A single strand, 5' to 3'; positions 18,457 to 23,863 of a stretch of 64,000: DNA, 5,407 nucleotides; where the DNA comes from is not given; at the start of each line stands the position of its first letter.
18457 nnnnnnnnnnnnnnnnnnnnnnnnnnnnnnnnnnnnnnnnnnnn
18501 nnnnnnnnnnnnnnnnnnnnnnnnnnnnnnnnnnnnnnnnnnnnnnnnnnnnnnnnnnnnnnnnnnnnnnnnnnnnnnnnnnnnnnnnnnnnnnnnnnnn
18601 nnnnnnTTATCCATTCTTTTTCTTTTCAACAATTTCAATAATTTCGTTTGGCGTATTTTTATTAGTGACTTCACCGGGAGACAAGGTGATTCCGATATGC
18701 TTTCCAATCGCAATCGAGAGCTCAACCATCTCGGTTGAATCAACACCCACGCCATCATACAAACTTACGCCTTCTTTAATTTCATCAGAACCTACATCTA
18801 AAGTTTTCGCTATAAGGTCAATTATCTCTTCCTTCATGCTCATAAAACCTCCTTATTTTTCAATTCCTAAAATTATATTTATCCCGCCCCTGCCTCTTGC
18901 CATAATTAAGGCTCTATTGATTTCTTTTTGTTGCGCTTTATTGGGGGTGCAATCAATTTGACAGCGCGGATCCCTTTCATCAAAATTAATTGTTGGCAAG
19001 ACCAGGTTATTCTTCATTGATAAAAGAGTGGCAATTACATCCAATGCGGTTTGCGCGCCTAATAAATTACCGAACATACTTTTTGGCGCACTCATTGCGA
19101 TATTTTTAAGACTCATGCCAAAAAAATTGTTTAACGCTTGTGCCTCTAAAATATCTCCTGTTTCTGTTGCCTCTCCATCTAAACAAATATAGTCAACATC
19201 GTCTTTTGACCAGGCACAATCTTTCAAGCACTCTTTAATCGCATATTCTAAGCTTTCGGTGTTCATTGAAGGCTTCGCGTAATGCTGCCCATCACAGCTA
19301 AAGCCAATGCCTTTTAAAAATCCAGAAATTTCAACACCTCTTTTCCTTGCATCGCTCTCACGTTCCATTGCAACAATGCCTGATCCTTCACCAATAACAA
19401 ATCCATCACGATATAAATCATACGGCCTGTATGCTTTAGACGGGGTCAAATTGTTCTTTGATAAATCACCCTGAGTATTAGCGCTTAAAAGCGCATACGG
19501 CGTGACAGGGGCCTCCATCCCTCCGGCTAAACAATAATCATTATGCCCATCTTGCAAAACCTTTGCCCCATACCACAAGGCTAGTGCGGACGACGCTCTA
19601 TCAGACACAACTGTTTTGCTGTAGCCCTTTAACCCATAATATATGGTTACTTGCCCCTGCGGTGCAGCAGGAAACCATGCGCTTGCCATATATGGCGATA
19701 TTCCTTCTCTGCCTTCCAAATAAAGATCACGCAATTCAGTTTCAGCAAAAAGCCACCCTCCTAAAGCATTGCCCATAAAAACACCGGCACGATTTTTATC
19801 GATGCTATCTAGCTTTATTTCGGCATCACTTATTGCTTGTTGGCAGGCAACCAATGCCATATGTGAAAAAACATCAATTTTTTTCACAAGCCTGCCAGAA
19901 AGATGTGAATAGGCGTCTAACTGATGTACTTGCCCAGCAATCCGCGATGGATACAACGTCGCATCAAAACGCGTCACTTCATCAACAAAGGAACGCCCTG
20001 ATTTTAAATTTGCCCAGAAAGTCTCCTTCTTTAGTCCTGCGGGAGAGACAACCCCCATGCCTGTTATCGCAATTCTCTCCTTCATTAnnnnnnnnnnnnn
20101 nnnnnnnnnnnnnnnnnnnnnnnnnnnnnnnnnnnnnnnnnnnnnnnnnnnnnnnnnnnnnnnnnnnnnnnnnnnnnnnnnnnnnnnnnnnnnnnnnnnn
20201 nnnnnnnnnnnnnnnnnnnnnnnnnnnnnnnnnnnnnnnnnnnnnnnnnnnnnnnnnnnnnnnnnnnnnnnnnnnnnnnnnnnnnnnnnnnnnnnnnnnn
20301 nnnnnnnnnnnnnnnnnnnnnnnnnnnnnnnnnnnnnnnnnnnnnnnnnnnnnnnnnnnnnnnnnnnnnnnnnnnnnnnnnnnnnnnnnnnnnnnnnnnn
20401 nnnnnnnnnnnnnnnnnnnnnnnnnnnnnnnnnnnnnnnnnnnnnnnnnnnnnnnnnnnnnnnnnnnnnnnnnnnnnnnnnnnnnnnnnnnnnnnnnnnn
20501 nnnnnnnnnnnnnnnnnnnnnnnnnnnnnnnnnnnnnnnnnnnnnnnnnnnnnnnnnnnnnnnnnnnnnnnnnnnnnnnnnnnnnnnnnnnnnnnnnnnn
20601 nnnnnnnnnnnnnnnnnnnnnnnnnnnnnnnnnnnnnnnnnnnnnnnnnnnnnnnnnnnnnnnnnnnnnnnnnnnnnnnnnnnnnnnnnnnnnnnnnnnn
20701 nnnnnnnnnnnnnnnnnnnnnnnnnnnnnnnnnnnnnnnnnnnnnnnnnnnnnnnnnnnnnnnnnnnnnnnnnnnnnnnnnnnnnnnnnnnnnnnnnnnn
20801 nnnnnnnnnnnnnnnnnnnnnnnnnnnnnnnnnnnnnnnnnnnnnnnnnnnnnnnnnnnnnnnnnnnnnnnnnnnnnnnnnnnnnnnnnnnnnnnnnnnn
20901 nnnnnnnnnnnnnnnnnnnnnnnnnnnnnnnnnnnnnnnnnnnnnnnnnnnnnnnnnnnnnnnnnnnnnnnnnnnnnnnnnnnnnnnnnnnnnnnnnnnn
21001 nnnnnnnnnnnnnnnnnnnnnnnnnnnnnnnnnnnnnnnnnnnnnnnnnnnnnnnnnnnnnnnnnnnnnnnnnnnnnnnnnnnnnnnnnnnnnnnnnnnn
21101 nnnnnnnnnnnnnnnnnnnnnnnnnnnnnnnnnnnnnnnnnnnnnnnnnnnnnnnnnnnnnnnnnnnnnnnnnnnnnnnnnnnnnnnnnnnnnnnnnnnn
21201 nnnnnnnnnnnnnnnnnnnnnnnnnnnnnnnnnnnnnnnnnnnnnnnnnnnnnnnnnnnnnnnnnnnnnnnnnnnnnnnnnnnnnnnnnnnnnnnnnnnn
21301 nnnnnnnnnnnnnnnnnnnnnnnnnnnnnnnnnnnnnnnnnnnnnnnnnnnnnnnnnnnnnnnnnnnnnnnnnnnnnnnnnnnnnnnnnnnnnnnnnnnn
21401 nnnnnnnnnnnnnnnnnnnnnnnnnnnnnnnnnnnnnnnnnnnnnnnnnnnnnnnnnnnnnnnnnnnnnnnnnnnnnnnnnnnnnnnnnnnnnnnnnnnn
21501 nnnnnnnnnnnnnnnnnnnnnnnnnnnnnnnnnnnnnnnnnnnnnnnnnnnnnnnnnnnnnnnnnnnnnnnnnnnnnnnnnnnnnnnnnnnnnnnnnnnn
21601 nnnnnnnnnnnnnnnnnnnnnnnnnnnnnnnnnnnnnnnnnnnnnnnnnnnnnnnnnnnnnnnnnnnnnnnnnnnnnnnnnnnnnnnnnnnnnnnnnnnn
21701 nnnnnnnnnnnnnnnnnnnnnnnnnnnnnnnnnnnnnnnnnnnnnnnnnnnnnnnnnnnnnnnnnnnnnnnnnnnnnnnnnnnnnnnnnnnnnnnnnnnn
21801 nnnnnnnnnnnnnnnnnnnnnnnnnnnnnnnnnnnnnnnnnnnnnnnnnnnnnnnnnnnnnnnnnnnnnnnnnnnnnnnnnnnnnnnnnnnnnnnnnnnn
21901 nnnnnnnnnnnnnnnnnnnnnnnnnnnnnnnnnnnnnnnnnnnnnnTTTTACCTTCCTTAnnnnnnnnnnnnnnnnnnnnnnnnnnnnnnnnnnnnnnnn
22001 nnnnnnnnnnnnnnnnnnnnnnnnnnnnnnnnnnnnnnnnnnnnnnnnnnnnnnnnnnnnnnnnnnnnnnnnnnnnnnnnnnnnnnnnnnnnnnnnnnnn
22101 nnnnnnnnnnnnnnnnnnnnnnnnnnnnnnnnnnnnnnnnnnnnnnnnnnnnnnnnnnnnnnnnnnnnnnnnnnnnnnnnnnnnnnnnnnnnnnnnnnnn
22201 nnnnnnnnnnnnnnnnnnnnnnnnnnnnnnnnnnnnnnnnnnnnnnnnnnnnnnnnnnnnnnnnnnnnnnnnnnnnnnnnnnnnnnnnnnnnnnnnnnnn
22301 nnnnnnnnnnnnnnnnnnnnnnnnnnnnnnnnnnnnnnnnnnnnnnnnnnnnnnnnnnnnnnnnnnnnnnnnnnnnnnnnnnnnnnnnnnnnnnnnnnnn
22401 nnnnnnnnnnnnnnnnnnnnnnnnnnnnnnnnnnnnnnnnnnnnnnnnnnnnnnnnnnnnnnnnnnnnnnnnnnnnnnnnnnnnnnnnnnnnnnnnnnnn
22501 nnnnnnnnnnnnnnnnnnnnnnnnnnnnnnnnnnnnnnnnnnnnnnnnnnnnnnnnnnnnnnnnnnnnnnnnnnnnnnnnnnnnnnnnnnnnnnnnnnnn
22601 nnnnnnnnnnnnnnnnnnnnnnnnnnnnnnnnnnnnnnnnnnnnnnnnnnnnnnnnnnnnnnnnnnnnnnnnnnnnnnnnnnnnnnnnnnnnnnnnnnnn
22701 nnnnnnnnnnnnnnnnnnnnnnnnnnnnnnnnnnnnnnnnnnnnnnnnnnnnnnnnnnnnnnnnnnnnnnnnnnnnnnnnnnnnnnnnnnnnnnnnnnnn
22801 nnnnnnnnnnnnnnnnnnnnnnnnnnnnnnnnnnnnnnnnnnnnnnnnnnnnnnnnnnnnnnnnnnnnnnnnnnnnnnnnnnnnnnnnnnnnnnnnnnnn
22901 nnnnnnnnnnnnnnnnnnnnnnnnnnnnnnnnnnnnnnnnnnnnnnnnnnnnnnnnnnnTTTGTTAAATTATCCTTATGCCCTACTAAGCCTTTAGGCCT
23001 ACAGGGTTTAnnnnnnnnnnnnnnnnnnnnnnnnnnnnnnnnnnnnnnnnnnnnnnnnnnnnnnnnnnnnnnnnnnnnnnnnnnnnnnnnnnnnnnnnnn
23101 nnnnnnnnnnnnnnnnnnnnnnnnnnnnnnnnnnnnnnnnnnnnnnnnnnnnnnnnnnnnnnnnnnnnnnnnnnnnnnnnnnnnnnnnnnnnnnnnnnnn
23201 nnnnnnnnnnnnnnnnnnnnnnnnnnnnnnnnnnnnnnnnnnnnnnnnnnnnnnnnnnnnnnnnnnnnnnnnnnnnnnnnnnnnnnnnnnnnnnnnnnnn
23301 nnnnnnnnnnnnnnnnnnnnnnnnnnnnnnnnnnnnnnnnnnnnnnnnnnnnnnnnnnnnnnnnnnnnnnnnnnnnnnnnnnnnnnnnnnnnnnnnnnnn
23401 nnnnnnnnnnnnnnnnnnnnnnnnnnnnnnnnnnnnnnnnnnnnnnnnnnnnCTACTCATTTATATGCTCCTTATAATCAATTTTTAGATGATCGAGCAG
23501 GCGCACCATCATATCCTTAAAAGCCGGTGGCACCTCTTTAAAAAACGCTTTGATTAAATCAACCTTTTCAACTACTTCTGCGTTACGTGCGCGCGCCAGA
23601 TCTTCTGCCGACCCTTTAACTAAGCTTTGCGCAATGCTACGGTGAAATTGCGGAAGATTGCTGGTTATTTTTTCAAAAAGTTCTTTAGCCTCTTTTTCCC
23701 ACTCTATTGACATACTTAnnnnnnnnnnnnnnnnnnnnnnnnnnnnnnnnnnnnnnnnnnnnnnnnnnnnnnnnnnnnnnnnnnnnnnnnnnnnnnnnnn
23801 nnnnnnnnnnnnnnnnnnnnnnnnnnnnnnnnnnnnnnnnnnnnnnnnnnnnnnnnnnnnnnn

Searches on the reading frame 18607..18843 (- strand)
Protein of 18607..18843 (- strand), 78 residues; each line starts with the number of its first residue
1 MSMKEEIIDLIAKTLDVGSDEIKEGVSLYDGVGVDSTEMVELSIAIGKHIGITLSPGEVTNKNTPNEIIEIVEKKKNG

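Call 26: search_protein_families(library=ncbifam, proteins=[window:18607-18843:-], max_evalue=0.01)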
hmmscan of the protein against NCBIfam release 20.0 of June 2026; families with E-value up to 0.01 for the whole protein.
window:18607-18843:- (78 aa): 16 families
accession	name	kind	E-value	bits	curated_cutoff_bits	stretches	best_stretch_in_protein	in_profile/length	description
NF002148.0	PRK00982.1-2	subfamily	4.4e-09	36.1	71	1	2-76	4-78/79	acyl carrier protein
NF003464.0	PRK05087.1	equivalog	4.1e-07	29.9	68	1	1-75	1-77/78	D-alanine--poly(phosphoribitol) ligase subunit DltC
NF003757.0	PRK05350.1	equivalog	1.1e-06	28.7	65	1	5-74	9-78/83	acyl carrier protein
NF002149.0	PRK00982.1-3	equivalog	1.2e-06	28.3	106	1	3-75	4-76/78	acyl carrier protein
NF006617.0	PRK09184.1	subfamily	3.7e-06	26.9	70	1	3-62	14-77/96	phosphopantetheine-binding protein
NF002151.0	PRK00982.1-5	equivalog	4.4e-06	26.7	92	1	4-76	5-77/78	acyl carrier protein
NF002150.0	PRK00982.1-4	subfamily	6.5e-06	26.3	66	1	5-76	8-79/80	acyl carrier protein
TIGR00517.1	acyl_carrier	equivalog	1.2e-05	25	70.45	1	3-75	4-76/77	acyl carrier protein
NF005079.0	PRK06508.1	equivalog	3.5e-05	24.1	83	1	5-55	6-56/93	acyl carrier protein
NF058660.1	cispen_ACP_AmcB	equivalog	3.9e-05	23.7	80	1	7-75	6-78/80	cispentacin biosynthesis acyl carrier protein AmcB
NF009104.0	PRK12449.1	equivalog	4e-05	23.5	70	1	5-76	8-79/80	acyl carrier protein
TIGR01688.1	dltC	equivalog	7.8e-05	22.7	52.35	1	4-73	1-72/73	D-alanine--poly(phosphoribitol) ligase subunit 2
NF002147.0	PRK00982.1-1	equivalog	0.00014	21.6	84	1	5-76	6-81/83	acyl carrier protein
NF005480.0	PRK07081.1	equivalog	0.0014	18.5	72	1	3-68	1-66/83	acyl carrier protein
NF004533.0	PRK05883.1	equivalog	0.0023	17.7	72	1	4-67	25-88/100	acyl carrier protein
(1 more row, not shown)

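Call 37: search_protein_families(library=pfam, proteins=[window:18607-18843:-], max_evalue=0.1)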
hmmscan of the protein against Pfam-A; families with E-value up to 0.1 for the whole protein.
window:18607-18843:- (78 aa): 2 families
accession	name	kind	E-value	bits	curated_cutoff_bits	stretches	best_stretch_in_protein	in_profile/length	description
PF00550.31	PP-binding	-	5.6e-09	36.6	20.8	1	5-70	1-65/67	Phosphopantetheine attachment site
PF23297.2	ACP_SdgA_C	-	6.5e-06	26.6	27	1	2-76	10-83/95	Highly reducing polyketide synthase sdgA, C-terminal ACP domain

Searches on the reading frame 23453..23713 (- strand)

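Call 26: search_protein_families(library=ncbifam, proteins=[window:23453-23713:-], max_evalue=0.01)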
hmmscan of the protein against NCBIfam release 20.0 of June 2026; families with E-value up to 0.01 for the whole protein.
window:23453-23713:- (86 aa): 0 families

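Call 37: search_protein_families(library=pfam, proteins=[window:23453-23713:-], max_evalue=0.1)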
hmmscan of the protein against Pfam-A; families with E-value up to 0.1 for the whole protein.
window:23453-23713:- (86 aa): 5 families
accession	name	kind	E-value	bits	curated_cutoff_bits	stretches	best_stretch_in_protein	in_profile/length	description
PF11084.13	DUF2621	-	5.7e-08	33.3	27.7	1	5-82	57-134/139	Protein of unknown function (DUF2621)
PF08369.16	PCP_red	-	8.1e-05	23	32.5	1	5-49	1-37/45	Proto-chlorophyllide reductase 57 kD subunit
PF00620.32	RhoGAP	-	0.0033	17.7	24.5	1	13-77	53-119/148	RhoGAP domain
PF07928.17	Vps54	-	0.057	14.2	27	0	50-86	85-121/133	Vps54-like protein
PF17741.6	DUF5578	-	0.097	12.6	25.7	0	6-81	165-239/268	Family of unknown function (DUF5578)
